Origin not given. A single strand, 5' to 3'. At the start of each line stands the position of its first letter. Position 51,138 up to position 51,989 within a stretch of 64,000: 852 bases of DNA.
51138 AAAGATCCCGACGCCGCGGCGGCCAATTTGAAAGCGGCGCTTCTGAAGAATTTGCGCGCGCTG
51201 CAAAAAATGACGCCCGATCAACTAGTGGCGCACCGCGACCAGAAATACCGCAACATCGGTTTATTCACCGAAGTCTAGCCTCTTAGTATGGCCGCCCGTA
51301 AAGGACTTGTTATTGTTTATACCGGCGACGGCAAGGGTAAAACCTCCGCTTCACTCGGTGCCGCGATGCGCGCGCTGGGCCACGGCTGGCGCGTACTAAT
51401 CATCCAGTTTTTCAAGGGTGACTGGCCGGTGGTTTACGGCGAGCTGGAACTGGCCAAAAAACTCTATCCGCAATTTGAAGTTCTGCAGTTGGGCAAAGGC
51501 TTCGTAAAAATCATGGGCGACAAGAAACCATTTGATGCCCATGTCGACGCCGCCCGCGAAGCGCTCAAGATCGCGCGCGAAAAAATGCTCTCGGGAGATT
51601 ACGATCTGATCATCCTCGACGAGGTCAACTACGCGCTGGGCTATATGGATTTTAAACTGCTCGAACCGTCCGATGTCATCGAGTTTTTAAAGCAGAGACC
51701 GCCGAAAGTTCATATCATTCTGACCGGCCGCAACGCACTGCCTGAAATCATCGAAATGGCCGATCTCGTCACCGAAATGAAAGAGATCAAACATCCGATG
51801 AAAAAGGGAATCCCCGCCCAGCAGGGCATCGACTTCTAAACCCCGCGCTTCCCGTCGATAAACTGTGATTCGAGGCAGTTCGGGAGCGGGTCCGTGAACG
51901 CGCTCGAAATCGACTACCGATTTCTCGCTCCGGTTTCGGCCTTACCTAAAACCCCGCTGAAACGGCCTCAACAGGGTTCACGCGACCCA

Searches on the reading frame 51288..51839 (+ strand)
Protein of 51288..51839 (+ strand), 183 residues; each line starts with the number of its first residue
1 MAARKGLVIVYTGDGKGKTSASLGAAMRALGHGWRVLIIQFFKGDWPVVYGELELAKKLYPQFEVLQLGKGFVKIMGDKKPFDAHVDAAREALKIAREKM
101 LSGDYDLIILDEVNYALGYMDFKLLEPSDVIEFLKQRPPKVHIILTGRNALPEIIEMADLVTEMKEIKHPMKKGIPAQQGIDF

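Call 9: search_protein_families(library=pfam, max_evalue=0.001, proteins=[window:51288-51839:+])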
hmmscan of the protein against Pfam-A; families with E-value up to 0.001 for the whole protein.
window:51288-51839:+ (183 aa): 1 family
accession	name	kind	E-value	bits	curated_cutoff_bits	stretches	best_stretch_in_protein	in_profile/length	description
PF02572.21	CobA_CobO_BtuR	-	5.3e-62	209.5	25.7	1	5-183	2-172/172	ATP:corrinoid adenosyltransferase BtuR/CobO/CobP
